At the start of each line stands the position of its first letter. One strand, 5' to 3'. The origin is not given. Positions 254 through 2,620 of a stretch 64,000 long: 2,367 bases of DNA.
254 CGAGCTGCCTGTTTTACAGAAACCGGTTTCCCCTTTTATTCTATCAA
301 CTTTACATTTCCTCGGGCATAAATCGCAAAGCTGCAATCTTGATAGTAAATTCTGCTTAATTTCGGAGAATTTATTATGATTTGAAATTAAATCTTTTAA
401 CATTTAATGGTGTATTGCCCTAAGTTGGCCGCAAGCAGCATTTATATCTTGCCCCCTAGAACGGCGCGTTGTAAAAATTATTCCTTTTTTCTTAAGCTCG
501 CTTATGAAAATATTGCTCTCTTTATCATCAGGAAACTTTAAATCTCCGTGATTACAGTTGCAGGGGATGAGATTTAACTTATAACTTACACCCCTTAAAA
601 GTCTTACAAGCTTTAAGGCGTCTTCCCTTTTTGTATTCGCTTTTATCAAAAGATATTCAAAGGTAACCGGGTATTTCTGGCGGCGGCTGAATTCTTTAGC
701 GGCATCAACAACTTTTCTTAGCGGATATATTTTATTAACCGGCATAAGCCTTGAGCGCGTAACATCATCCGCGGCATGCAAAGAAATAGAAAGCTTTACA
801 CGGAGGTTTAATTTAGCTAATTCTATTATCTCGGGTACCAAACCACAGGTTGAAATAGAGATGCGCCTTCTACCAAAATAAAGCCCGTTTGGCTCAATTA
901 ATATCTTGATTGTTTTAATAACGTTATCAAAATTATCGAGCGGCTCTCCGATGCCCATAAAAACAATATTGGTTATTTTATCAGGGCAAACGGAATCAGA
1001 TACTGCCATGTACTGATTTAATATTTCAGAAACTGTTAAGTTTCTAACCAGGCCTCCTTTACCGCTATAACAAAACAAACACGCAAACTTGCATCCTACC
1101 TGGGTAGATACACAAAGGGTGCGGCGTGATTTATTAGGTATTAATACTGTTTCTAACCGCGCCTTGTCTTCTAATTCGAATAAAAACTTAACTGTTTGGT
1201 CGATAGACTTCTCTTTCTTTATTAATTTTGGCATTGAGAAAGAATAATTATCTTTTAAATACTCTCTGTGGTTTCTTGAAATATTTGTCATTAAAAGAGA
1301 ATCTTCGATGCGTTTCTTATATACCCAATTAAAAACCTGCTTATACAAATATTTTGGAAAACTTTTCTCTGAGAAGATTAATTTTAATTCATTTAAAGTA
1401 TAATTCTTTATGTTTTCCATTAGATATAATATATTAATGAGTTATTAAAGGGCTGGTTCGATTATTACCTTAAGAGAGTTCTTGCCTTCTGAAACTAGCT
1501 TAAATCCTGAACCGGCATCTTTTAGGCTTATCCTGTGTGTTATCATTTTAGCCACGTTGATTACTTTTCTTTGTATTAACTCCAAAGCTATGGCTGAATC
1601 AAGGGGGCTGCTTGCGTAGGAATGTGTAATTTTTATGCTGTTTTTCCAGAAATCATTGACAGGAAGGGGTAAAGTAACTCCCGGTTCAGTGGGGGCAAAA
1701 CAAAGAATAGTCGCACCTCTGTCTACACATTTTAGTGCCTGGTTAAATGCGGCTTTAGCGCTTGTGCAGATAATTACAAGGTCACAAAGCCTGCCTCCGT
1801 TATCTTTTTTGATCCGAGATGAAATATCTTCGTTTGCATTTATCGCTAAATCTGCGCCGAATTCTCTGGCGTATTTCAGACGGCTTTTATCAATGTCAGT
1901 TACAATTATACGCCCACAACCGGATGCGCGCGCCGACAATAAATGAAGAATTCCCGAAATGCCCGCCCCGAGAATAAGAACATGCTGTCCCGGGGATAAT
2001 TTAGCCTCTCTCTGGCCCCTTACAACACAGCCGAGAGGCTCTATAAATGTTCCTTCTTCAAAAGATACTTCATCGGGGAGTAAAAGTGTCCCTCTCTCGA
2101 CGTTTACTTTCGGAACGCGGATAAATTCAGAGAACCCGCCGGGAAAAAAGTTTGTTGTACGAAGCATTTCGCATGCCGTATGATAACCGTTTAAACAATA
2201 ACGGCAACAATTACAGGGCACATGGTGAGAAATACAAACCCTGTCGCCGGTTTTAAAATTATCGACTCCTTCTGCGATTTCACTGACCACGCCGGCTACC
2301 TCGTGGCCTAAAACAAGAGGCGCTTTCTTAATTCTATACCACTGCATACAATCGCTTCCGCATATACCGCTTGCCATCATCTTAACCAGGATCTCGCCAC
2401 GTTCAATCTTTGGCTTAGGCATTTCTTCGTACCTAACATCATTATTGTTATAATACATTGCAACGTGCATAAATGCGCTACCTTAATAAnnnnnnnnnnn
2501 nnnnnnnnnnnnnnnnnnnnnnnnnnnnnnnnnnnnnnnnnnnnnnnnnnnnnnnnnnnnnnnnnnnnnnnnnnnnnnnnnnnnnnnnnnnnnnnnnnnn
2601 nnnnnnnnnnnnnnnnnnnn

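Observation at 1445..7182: Unusual sugar-phosphate block: candidate non-canonical salvage route for 5-deoxy/5-methylthio-pentoses (radical-SAM by-products)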

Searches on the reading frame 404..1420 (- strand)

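Call 4: search_protein_families(library=pfam, proteins=[window:404-1420:-], max_evalue=0.01)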
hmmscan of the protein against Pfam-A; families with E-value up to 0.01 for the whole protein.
window:404-1420:- (338 aa): 2 families
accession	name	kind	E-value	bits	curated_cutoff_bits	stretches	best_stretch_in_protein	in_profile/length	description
PF04055.27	Radical_SAM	-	3.8e-17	63.4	29.5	1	105-268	2-162/166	Radical SAM superfamily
PF21016.3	RlmN_N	-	1e-07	32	24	1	3-58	2-57/60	Ribosomal RNA large subunit methyltransferase N-terminal domain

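Call 5: search_protein_families(library=ncbifam, proteins=[window:404-1420:-], max_evalue=0.01)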
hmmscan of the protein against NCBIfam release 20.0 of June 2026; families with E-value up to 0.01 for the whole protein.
window:404-1420:- (338 aa): 14 families
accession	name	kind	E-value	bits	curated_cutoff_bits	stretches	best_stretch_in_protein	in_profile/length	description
TIGR00048.1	rRNA_mod_RlmN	equivalog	3.2e-103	345.4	290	1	3-335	8-344/355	dual-specificity RNA methyltransferase RlmN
NF008396.0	PRK11194.1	equivalog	4.7e-71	239.6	633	1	7-333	18-353/379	dual-specificity RNA methyltransferase RlmN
NF011031.0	PRK14461.1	equivalog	2.5e-70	237.4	601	1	2-335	8-363/372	ribosomal RNA large subunit methyltransferase N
NF000424.4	CfrAB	exception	7.4e-63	213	530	1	10-334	5-337/338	Cfr family 23S rRNA (adenine(2503)-C(8))-methyltransferase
NF011040.0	PRK14470.1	equivalog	2.7e-60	204.6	441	1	63-335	59-333/338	ribosomal RNA large subunit methyltransferase N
NF011024.0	PRK14453.1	equivalog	5.3e-60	203.5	468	1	10-334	9-341/348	23S rRNA (adenine(2503)-C(8))-methyltransferase Cfr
TIGR04432.1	rSAM_Cfr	equivalog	6.6e-60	203.2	550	1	10-334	7-339/341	Cfr family 23S rRNA (adenine(2503)-C(8))-methyltransferase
NF011034.0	PRK14464.1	equivalog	1.5e-53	181.8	422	1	65-335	64-328/348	RNA methyltransferase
TIGR04317.1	W_rSAM_matur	equivalog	0.00014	21.1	380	1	100-300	4-200/349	tungsten cofactor oxidoreductase radical SAM maturase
NF038107.1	rSAM_NF038107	equivalog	0.00014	20.8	600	1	104-279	89-267/444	Cys-every-fifth radical SAM/SPASM peptide maturase CefB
TIGR04038.1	tatD_link_rSAM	subfamily_domain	0.00037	20.3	129.7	1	108-226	16-134/192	TatD family nuclease-associated radical SAM protein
TIGR04100.1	rSAM_pair_X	hypoth_equivalog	0.00039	20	262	1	129-220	46-132/197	TIGR04100 family radical SAM protein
TIGR03974.1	rSAM_six_Cys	equivalog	0.0016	17.4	425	1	97-205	94-206/451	thioether cross-link-forming SCIFF peptide maturase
TIGR04064.1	rSAM_nif11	equivalog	0.0019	17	518.7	1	41-170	20-149/459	nif11-like peptide radical SAM maturase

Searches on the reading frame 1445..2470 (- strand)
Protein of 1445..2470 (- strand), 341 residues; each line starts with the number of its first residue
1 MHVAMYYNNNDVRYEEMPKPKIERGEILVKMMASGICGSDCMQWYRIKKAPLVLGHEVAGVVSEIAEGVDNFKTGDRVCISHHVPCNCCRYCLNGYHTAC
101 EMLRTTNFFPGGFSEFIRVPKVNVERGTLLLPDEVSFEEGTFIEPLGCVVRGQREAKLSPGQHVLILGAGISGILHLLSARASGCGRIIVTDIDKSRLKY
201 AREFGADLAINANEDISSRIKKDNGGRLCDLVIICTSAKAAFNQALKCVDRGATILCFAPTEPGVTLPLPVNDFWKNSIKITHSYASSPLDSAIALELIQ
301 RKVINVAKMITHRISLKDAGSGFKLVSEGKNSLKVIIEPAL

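Call 4: search_protein_families(library=pfam, proteins=[window:1445-2470:-], max_evalue=0.01)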
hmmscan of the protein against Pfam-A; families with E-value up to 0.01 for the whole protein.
window:1445-2470:- (341 aa): 3 families
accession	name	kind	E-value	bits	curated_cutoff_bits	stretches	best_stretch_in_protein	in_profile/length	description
PF08240.17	ADH_N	-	3.4e-26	91.9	23.5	1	24-124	2-99/104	Alcohol dehydrogenase GroES-like domain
PF00107.32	ADH_zinc_N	-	4.7e-23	82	31.8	1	173-300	3-128/129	Zinc-binding dehydrogenase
PF01408.29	GFO_IDH_MocA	-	0.0018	19.4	24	1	163-257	2-91/120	Oxidoreductase family, NAD-binding Rossmann fold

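Call 5: search_protein_families(library=ncbifam, proteins=[window:1445-2470:-], max_evalue=0.01)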
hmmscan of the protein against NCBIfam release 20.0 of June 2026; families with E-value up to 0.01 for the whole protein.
window:1445-2470:- (341 aa): 24 families
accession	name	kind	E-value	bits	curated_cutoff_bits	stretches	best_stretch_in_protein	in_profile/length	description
NF003808.0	PRK05396.1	equivalog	4.6e-48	163.8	380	1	11-338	12-339/341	L-threonine 3-dehydrogenase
TIGR00692.1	tdh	equivalog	2e-45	155.3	458.35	1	14-337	13-338/340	L-threonine 3-dehydrogenase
NF041097.1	keto_inos_dh_IolM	equivalog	9.4e-44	149.6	450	1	5-337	33-388/389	scyllo-inosose 3-dehydrogenase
NF010344.0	PRK13771.1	subfamily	1.8e-39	135.7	349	1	8-339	9-333/334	putative alcohol dehydrogenase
NF007642.0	PRK10309.1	equivalog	2e-35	122.6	550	1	7-221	7-221/347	galactitol-1-phosphate 5-dehydrogenase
NF006940.0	PRK09422.1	equivalog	1.4e-34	119.6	344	1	2-260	2-261/338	alcohol dehydrogenase AdhP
NF041172.1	AcrlCoa_red_Thmprot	equivalog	8.4e-34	117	500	1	9-338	10-333/334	acryloyl-CoA reductase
NF007489.0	PRK10083.1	equivalog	2.3e-31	109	376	1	9-337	9-335/339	Zn-dependent oxidoreductase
TIGR03451.1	mycoS_dep_FDH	equivalog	4.5e-31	107.9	512.9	2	156-331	172-351/358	S-(hydroxymethyl)mycothiol dehydrogenase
NF007375.0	PRK09880.1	equivalog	1.3e-30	106.3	469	1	21-337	24-341/344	L-idonate 5-dehydrogenase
TIGR03366.1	HpnZ_proposed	hypoth_equivalog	1.7e-29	103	328.1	1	20-318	1-314/315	putative phosphonate catabolism associated alcohol dehydrogenase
TIGR03989.1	Rxyl_3153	subfamily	1.9e-29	103.1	440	2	12-102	14-107/370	NDMA-dependent alcohol dehydrogenase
TIGR02818.1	adh_III_F_hyde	equivalog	1.1e-24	87.2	543.95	2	6-107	8-112/368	S-(hydroxymethyl)glutathione dehydrogenase/class III alcohol dehydrogenase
TIGR03201.1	dearomat_had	equivalog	9.5e-24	84.1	338.65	1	12-339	11-349/349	6-hydroxycyclohex-1-ene-1-carbonyl-CoA dehydrogenase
TIGR02824.1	quinone_pig3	subfamily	1.3e-22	80.3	296.8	2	9-79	12-86/325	putative NAD(P)H quinone oxidoreductase, PIG3 family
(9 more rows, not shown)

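Call 48: search_solved_structures(query=window:1445-2470:-, max_evalue=1e-20)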
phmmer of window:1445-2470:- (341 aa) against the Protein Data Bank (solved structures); distinct sequences matched with E-value up to 1e-20: 63 (the best 60 are shown).
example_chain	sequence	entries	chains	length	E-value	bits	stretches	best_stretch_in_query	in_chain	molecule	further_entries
1pl6_A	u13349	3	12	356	2.3e-42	148.4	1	7-336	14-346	Sorbitol dehydrogenase | human sorbitol dehydrogenase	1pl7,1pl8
3qe3_A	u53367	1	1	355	3.3e-41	144.6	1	7-337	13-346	Sorbitol dehydrogenase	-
1e3j_A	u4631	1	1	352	4.5e-40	140.9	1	4-337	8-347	NADP(H)-DEPENDENT KETOSE REDUCTASE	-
1rjw_A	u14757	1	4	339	7.7e-39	136.8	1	12-299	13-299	Alcohol dehydrogenase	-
3pii_A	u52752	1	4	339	8.6e-39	136.7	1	12-299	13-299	Alcohol dehydrogenase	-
6iqd_A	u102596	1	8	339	9.2e-38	133.3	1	13-336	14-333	Alcohol dehydrogenase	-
3m6i_A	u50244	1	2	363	1e-37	133.2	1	21-337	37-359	L-arabinitol 4-dehydrogenase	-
1llu_A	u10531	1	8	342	1.3e-36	129.5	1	11-299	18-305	Alcohol Dehydrogenase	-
9u4x_A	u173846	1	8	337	2.8e-36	128.4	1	10-333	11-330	Alcohol dehydrogenase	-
6z42_A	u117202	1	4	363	7.6e-36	127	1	14-301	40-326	Alcohol dehydrogenase, zinc-containing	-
7y9p_A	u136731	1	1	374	7.8e-36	127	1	10-338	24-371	Xylitol dehydrogenase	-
3s1l_A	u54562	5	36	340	3.7e-35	124.7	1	14-336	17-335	Zinc-containing alcohol dehydrogenase superfamily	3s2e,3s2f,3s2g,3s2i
4z6k_A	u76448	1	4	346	7.3e-35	123.8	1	10-337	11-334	Alcohol dehydrogenase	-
5vm2_A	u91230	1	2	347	1.4e-34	122.8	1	15-328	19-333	Alcohol dehydrogenase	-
2dq4_A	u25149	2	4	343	3.5e-33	118.2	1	16-339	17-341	L-threonine 3-dehydrogenase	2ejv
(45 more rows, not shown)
